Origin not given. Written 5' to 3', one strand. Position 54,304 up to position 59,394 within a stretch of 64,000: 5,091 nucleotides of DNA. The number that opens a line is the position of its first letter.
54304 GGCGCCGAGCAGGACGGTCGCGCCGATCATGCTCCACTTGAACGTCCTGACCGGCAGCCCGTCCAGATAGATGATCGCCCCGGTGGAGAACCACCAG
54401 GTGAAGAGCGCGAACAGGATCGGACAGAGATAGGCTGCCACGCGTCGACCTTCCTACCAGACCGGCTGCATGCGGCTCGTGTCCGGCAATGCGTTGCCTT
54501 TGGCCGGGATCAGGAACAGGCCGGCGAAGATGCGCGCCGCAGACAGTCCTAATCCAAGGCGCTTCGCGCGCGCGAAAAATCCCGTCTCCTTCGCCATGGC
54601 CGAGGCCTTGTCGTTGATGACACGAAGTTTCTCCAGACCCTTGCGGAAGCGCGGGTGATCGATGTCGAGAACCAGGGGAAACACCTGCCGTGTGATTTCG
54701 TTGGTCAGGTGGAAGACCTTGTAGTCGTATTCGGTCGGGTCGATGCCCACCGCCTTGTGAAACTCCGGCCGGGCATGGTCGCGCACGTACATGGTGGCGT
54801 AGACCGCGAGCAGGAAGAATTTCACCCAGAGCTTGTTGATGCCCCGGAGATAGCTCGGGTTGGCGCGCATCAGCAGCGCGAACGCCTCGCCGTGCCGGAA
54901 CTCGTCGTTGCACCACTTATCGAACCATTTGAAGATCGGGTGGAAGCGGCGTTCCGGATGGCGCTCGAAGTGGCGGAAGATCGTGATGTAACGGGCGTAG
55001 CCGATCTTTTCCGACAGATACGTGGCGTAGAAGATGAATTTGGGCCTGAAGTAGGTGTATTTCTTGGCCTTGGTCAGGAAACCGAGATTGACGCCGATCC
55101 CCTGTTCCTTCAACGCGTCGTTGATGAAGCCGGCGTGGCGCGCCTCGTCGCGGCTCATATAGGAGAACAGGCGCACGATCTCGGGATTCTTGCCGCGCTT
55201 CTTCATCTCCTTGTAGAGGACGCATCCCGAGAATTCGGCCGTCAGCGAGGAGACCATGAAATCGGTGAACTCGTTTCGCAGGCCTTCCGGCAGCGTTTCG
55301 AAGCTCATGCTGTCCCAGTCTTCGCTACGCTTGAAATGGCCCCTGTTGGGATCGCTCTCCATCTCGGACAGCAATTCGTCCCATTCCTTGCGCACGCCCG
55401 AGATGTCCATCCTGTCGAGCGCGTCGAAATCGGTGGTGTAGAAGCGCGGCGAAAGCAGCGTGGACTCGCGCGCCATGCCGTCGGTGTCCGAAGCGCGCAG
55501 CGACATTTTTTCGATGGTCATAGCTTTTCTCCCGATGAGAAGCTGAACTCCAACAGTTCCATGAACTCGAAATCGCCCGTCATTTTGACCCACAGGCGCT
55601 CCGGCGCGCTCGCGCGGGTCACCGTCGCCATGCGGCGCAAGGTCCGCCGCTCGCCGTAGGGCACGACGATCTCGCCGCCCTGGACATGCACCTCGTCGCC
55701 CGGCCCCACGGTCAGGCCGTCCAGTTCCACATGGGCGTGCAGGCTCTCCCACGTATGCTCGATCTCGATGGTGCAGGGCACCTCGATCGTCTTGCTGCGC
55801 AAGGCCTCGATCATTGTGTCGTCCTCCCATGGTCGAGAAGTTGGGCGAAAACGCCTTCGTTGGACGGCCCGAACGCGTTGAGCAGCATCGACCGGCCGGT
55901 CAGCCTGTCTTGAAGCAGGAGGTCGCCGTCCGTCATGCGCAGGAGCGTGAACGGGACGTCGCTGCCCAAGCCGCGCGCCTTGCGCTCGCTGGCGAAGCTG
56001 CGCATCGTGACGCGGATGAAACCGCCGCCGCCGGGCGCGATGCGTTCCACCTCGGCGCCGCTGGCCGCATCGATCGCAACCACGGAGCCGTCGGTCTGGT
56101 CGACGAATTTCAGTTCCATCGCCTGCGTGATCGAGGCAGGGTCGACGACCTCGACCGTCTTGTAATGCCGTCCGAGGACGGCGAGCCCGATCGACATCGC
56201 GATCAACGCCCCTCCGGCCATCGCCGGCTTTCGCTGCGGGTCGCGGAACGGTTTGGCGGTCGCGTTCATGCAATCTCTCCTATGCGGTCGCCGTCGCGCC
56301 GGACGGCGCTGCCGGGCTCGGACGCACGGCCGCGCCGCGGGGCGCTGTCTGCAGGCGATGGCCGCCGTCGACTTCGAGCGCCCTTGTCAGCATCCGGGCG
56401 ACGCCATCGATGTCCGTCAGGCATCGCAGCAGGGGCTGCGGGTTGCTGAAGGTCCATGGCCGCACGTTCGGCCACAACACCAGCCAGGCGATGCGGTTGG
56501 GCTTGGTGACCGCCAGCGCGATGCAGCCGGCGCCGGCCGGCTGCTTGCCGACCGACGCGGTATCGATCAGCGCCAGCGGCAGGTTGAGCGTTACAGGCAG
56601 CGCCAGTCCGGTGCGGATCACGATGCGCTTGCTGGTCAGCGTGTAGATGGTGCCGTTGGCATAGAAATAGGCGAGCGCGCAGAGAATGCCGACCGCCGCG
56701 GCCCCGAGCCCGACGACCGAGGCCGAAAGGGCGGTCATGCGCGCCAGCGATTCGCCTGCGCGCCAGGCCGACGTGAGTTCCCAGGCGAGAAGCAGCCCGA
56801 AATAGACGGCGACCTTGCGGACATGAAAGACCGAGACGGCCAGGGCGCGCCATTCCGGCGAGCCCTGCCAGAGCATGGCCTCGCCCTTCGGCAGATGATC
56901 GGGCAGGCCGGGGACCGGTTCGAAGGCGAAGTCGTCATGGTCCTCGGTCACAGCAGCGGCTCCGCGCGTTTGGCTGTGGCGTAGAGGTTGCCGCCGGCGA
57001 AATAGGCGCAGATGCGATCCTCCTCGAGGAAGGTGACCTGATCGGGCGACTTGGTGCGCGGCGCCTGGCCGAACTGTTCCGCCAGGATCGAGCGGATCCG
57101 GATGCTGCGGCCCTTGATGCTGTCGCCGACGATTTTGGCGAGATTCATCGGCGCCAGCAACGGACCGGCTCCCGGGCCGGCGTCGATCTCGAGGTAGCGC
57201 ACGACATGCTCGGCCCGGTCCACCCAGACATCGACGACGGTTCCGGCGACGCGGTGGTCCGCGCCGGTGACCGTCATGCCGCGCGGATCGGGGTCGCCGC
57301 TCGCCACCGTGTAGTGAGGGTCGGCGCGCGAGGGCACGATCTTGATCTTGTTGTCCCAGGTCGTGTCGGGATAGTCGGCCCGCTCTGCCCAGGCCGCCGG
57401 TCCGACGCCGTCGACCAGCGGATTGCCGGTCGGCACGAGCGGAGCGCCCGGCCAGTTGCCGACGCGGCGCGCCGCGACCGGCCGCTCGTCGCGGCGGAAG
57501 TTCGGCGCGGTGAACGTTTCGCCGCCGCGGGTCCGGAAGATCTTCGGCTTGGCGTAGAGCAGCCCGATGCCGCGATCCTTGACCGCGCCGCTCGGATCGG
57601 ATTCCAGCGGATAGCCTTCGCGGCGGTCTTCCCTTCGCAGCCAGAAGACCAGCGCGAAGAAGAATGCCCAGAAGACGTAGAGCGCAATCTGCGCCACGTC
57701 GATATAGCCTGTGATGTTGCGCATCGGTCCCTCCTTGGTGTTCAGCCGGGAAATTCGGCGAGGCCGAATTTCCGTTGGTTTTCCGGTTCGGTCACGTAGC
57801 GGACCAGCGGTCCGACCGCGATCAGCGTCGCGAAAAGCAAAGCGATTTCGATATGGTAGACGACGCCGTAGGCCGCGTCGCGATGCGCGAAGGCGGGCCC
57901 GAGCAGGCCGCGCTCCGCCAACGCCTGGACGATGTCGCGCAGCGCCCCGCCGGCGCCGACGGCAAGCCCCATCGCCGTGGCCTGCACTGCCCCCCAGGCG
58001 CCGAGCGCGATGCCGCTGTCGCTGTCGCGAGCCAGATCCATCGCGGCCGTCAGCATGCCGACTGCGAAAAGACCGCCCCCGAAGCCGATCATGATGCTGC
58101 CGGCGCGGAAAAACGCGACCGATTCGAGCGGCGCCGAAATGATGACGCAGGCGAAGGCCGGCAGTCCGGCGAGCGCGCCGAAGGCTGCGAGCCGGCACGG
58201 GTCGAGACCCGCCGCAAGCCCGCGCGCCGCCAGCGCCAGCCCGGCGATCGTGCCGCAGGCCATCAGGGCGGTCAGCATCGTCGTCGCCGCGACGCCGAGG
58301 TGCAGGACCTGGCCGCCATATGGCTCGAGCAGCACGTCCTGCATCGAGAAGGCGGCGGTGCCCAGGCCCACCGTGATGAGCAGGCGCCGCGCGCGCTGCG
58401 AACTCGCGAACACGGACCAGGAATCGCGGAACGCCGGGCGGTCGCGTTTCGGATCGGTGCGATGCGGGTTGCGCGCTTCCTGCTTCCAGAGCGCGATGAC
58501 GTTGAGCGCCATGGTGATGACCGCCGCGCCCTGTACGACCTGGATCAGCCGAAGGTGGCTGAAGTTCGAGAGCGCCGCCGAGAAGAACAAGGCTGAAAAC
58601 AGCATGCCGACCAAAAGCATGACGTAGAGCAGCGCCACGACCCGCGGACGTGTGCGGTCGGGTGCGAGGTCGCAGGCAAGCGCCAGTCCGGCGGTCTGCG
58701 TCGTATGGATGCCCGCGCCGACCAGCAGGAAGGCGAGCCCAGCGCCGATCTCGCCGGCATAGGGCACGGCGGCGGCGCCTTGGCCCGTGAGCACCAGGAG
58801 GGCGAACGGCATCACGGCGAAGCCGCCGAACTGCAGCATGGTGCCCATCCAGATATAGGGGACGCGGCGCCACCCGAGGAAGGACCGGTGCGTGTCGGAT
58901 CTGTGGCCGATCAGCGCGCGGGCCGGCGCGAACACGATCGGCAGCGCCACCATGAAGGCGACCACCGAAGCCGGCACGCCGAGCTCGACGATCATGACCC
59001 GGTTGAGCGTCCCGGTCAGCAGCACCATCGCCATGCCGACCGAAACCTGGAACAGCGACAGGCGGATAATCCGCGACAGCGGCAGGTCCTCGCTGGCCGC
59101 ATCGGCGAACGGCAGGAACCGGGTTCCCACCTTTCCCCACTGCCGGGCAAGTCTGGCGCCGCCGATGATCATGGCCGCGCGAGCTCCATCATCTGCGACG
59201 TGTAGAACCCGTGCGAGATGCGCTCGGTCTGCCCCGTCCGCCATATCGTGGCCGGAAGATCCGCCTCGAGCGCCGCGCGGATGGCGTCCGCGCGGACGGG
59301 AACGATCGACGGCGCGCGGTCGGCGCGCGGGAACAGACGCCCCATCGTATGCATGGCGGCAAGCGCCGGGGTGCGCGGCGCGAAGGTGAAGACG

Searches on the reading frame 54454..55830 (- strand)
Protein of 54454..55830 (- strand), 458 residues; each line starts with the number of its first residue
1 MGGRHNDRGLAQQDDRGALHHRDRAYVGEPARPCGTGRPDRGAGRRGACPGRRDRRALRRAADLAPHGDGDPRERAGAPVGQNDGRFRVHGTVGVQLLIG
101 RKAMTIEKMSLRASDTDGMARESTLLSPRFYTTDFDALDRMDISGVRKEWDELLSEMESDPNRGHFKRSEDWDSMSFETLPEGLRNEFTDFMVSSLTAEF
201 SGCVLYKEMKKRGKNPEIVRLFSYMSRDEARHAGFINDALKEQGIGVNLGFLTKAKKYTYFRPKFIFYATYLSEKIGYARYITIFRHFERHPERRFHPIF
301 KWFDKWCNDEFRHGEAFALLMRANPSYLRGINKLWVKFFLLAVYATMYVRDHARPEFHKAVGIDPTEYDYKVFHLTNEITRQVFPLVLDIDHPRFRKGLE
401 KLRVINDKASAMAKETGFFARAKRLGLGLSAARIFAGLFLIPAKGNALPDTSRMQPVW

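Call 54: search_protein_families(library=pfam, proteins=[window:54454-55830:-], max_evalue=0.0001)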
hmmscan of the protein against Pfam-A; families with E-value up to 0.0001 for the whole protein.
window:54454-55830:- (458 aa): 1 family
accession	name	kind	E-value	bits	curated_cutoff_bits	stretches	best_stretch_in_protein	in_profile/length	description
PF02915.23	Rubrerythrin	-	5.4e-36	124.4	22.8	1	190-320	1-136/137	Rubrerythrin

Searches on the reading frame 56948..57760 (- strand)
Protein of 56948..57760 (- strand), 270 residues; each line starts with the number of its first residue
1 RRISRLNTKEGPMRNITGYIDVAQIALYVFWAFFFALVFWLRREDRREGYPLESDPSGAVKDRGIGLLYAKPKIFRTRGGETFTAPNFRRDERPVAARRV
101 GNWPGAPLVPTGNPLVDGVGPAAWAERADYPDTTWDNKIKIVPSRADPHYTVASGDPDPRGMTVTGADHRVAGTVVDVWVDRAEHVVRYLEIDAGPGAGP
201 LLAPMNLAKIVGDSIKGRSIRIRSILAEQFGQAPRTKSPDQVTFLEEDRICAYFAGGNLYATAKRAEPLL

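Call 54: search_protein_families(library=pfam, proteins=[window:56948-57760:-], max_evalue=0.0001)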
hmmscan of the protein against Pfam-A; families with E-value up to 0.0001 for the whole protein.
window:56948-57760:- (270 aa): 2 families
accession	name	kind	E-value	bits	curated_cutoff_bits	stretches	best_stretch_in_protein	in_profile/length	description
PF03967.18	PRCH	-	4.7e-47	159.9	27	1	15-145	2-133/134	Photosynthetic reaction centre, H-chain N-terminal region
PF05239.21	PRC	-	3.6e-09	36.9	21.2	1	156-215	6-69/78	PRC-barrel domain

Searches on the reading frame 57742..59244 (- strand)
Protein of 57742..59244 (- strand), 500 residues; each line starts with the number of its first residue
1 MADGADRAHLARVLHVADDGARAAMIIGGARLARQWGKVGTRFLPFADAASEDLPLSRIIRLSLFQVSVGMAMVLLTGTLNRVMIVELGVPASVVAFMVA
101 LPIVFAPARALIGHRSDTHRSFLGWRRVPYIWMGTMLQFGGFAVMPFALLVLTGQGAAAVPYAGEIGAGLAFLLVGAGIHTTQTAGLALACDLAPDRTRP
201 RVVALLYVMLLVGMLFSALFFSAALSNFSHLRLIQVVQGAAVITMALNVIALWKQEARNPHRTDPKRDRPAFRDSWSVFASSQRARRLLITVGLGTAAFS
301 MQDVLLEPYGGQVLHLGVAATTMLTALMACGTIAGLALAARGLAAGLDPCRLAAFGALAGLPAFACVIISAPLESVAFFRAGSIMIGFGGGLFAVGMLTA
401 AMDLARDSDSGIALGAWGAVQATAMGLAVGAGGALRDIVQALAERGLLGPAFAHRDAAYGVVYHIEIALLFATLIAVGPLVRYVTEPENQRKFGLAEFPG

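Call 54: search_protein_families(library=pfam, proteins=[window:57742-59244:-], max_evalue=0.0001)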
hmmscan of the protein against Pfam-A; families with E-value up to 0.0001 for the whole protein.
window:57742-59244:- (500 aa): 2 families
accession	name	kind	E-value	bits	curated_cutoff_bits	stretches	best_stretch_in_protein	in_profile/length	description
PF03209.21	PUCC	-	3.4e-143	478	21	1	79-482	1-398/401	PUCC protein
PF07690.21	MFS_1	-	7.2e-20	71.6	33.4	1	171-428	91-346/347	Major Facilitator Superfamily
